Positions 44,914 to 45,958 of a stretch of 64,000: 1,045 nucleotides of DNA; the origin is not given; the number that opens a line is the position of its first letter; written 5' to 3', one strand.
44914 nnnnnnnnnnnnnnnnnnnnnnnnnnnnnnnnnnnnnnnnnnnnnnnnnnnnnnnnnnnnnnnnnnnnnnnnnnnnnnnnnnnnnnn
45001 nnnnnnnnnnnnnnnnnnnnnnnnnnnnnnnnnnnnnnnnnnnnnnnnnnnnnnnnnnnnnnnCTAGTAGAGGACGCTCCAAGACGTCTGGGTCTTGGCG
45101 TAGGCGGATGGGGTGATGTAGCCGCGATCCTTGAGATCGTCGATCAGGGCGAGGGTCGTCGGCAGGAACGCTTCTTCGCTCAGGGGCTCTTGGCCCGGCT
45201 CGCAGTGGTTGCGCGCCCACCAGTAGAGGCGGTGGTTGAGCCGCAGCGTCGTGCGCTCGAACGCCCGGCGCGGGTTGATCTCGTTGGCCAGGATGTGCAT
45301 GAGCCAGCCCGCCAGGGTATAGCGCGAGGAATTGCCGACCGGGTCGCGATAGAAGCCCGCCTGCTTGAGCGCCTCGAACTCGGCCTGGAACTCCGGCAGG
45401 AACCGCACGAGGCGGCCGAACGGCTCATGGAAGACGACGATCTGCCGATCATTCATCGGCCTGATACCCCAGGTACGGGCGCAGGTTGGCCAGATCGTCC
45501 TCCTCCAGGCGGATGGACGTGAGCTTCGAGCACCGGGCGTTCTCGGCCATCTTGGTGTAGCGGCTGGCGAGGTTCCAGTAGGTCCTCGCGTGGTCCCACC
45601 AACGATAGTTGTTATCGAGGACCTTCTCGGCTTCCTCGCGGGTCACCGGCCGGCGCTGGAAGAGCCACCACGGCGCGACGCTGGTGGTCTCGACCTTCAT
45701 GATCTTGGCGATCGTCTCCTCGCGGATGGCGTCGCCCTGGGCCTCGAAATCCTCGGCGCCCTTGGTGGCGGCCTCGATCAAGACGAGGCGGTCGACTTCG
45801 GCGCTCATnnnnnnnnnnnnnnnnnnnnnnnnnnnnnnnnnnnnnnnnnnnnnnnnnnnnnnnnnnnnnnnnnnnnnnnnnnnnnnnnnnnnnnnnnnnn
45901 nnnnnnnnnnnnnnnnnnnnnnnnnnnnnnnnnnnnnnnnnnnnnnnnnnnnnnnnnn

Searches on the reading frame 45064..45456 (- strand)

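Call 10: search_protein_families(library=pfam, proteins=[window:45064-45456:-], max_evalue=0.1)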
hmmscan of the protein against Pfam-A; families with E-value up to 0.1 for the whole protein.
window:45064-45456:- (130 aa): 2 families
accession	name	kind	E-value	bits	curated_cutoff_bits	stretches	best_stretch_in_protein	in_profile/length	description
PF11848.13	DUF3368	-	0.04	14.3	27.3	0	19-36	16-33/46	Domain of unknown function (DUF3368)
PF06098.16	Radial_spoke_3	-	0.07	13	26.4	1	26-68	168-210/229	Radial spoke protein 3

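Call 26: search_protein_families(library=phrogs, proteins=[window:45064-45456:-], max_evalue=0.001)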
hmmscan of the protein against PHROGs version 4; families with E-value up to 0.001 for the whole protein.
window:45064-45456:- (130 aa): 1 family
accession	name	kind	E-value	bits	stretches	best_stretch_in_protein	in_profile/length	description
phrog_13830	-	unknown function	1.4e-71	239.6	1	1-130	1-127/127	-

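Call 82: search_protein_families(library=ncbifam, proteins=[window:45064-45456:-], max_evalue=0.01)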
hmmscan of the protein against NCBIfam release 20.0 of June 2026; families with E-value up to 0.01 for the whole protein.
window:45064-45456:- (130 aa): 0 families

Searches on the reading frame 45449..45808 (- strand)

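Call 10: search_protein_families(library=pfam, proteins=[window:45449-45808:-], max_evalue=0.1)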
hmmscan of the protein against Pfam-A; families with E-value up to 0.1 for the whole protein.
window:45449-45808:- (119 aa): 0 families

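Call 26: search_protein_families(library=phrogs, proteins=[window:45449-45808:-], max_evalue=0.001)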
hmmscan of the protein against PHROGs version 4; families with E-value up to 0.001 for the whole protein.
window:45449-45808:- (119 aa): 1 family
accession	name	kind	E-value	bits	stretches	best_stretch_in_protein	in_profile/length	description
phrog_12656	-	unknown function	5.8e-66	221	1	1-119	1-119/119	-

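Call 82: search_protein_families(library=ncbifam, proteins=[window:45449-45808:-], max_evalue=0.01)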
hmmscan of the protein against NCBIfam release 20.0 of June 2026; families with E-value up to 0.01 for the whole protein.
window:45449-45808:- (119 aa): 0 families
